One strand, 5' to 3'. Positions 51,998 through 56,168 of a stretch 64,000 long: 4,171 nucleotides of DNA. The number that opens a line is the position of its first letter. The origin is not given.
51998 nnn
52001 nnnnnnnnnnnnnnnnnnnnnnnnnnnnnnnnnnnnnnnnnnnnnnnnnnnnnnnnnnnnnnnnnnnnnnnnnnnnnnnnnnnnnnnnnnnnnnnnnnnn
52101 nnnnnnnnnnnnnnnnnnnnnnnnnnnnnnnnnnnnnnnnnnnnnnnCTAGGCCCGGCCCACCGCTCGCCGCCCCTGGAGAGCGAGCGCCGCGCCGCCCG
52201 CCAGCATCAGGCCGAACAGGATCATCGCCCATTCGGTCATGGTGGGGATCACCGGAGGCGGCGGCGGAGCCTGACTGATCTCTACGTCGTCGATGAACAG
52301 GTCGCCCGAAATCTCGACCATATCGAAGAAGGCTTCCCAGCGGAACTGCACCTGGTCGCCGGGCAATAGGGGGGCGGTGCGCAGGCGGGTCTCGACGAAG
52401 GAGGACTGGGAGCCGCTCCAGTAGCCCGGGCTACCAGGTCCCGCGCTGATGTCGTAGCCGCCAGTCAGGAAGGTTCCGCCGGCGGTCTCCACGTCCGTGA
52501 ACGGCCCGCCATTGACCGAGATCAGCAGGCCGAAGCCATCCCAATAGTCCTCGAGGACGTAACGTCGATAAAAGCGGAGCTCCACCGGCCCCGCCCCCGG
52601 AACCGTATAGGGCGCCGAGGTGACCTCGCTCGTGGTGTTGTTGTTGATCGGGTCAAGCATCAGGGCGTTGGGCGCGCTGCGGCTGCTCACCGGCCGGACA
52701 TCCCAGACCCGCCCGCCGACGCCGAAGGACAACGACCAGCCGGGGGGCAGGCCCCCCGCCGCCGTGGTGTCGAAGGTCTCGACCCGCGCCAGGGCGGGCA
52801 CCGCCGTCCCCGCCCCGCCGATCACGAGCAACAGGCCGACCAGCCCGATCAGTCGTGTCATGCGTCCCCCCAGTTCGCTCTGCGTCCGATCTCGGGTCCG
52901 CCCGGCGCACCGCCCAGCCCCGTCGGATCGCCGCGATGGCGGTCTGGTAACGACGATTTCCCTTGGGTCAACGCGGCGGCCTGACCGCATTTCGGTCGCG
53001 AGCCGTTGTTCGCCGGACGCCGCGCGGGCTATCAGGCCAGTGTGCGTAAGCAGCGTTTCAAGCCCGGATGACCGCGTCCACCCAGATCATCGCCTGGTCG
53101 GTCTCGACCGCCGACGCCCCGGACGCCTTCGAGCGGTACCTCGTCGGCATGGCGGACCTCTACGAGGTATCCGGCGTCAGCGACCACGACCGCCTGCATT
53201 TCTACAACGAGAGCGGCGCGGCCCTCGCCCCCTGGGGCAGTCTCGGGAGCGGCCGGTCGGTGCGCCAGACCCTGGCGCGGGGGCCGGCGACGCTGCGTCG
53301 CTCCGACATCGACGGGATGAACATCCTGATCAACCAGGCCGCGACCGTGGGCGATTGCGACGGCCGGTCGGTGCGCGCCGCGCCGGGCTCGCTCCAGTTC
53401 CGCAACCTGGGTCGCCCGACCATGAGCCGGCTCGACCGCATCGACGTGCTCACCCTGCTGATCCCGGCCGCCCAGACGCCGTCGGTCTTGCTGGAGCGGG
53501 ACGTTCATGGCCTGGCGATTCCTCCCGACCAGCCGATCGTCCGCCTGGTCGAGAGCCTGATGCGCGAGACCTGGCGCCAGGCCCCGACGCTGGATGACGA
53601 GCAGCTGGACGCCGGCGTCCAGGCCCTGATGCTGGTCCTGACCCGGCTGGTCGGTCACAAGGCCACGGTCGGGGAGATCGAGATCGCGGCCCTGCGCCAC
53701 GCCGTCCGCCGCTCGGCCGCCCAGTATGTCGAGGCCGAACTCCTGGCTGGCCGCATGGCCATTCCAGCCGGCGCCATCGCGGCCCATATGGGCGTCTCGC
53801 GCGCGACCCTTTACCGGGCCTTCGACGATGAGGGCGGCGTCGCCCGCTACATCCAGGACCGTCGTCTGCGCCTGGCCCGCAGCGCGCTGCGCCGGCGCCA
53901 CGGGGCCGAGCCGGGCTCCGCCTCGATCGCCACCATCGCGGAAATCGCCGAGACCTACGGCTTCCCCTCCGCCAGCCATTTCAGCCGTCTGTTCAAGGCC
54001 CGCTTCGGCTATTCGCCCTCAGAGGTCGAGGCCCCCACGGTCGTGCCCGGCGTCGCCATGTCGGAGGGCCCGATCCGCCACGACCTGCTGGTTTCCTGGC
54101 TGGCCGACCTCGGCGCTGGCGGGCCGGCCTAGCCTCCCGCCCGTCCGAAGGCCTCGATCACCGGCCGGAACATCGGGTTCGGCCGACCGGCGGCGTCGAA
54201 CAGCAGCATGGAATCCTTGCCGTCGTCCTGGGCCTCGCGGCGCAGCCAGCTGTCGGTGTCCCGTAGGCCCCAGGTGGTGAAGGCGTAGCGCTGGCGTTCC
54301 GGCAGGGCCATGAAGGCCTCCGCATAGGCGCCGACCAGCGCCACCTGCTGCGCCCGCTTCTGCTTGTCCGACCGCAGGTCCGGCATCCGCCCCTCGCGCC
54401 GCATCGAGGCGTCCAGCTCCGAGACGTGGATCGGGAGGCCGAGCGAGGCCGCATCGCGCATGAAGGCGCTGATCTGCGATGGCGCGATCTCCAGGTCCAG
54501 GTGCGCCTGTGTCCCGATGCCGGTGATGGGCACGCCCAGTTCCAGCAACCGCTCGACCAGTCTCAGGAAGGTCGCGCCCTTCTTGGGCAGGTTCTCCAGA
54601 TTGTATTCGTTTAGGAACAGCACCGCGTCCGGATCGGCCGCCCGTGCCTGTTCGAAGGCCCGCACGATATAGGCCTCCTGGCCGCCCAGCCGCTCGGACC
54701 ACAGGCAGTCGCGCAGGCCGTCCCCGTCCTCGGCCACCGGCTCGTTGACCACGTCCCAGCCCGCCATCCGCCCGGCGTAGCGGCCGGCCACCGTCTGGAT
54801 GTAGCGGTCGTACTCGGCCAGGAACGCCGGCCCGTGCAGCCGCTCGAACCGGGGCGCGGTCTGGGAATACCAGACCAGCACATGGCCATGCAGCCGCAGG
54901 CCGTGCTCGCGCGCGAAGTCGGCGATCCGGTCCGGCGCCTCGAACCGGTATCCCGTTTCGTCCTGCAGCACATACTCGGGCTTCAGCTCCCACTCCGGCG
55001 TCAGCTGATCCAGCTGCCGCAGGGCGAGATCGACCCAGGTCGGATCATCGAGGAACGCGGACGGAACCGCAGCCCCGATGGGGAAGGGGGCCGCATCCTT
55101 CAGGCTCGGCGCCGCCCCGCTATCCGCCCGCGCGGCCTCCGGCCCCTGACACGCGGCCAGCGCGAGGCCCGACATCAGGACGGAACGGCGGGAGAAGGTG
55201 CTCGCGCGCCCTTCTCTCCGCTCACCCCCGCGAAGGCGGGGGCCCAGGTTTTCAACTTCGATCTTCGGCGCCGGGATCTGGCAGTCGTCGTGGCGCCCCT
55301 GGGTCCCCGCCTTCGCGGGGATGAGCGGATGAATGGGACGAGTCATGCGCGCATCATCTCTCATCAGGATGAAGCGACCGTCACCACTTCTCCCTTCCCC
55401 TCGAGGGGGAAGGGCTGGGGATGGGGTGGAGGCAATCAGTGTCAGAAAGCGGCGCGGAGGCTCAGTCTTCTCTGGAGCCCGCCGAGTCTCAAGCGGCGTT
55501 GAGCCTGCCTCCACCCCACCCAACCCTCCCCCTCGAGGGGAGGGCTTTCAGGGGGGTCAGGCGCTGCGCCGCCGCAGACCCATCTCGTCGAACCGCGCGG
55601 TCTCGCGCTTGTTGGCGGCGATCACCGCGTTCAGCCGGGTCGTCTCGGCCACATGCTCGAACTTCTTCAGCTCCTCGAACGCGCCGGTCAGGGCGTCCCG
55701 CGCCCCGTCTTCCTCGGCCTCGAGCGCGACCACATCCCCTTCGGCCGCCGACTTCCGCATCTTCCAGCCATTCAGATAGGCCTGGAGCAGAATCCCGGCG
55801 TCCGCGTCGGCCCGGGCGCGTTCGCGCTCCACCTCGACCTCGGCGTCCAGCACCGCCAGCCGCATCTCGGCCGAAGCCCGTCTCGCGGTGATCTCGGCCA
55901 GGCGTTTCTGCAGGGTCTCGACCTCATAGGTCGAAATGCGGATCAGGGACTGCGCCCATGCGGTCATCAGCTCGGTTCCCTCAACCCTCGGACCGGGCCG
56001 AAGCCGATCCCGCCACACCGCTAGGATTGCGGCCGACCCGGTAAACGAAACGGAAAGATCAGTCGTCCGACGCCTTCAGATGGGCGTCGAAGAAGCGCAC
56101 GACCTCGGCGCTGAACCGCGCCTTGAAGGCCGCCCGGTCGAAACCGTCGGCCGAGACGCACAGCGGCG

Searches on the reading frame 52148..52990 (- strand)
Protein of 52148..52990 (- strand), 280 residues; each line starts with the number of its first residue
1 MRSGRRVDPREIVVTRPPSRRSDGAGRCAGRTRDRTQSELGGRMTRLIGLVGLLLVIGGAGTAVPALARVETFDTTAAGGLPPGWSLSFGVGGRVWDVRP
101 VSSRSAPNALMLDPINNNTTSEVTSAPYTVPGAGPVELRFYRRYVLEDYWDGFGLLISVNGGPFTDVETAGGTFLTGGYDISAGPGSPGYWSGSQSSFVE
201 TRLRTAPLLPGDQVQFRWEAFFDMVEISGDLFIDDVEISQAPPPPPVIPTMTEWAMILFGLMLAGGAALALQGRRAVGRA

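Call 44: search_protein_families(library=pfam, proteins=[window:52148-52990:-], max_evalue=0.00001)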
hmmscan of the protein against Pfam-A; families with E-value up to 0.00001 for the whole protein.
window:52148-52990:- (280 aa): 0 families

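Call 91: search_protein_families(library=ncbifam, proteins=[window:52148-52990:-], max_evalue=0.001)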
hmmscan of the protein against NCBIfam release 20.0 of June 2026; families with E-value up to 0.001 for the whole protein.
window:52148-52990:- (280 aa): 1 family
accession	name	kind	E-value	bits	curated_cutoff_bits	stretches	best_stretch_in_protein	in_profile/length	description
NF038111.1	rhom_dep_M36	equivalog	1.1e-09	36.3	1700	1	116-240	1032-1165/1315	rhombosortase-dependent M36 family metallopeptidase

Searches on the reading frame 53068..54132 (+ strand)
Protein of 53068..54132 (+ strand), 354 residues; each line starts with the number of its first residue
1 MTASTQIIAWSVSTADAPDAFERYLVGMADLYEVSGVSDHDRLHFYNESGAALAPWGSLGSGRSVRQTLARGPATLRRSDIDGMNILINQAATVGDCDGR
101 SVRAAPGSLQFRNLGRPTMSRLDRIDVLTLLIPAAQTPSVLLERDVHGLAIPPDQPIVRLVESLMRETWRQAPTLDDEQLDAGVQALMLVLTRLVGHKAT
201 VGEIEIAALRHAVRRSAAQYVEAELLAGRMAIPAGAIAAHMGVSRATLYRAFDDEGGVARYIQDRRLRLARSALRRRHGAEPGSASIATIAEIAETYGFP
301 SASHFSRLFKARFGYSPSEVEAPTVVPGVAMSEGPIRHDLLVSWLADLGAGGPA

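Call 44: search_protein_families(library=pfam, proteins=[window:53068-54132:+], max_evalue=0.00001)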
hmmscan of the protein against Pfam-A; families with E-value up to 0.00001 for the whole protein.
window:53068-54132:+ (354 aa): 2 families
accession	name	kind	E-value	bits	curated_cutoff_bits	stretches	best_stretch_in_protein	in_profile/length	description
PF12833.13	HTH_18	-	2.3e-15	57.1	33.6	1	237-320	1-77/80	Helix-turn-helix domain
PF00165.29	HTH_AraC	-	6.8e-13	48.8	26.6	1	289-319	10-39/42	Bacterial regulatory helix-turn-helix proteins, AraC family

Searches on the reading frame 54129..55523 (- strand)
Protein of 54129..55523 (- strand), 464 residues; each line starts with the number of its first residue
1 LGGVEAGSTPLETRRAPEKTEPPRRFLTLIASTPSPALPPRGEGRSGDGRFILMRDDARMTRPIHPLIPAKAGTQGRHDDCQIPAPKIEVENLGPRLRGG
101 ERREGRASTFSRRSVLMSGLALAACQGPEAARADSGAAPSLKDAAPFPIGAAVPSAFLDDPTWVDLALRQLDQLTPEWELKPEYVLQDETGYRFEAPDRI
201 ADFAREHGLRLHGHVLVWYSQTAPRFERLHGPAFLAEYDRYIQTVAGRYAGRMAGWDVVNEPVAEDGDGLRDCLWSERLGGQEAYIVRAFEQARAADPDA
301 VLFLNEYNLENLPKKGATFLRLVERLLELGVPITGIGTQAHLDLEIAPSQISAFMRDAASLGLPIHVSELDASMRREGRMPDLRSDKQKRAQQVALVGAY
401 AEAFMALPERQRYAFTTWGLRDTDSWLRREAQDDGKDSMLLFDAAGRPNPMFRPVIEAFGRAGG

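Call 44: search_protein_families(library=pfam, proteins=[window:54129-55523:-], max_evalue=0.00001)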
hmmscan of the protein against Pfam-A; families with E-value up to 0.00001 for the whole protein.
window:54129-55523:- (464 aa): 1 family
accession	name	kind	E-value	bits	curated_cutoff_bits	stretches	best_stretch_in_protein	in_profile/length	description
PF00331.26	Glyco_hydro_10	-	2.9e-70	237.4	22.1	1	147-457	10-310/311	Glycosyl hydrolase family 10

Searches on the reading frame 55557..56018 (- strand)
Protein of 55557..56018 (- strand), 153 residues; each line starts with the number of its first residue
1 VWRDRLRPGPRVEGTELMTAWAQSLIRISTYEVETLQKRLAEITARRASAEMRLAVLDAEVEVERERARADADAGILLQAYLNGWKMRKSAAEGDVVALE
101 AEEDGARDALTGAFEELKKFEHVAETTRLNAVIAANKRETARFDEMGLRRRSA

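Call 44: search_protein_families(library=pfam, proteins=[window:55557-56018:-], max_evalue=0.00001)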
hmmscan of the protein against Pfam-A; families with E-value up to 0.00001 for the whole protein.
window:55557-56018:- (153 aa): 1 family
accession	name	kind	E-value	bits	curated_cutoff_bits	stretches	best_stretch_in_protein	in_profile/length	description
PF02050.21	FliJ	-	2e-06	28.5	28.4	1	35-150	2-122/123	Flagellar FliJ protein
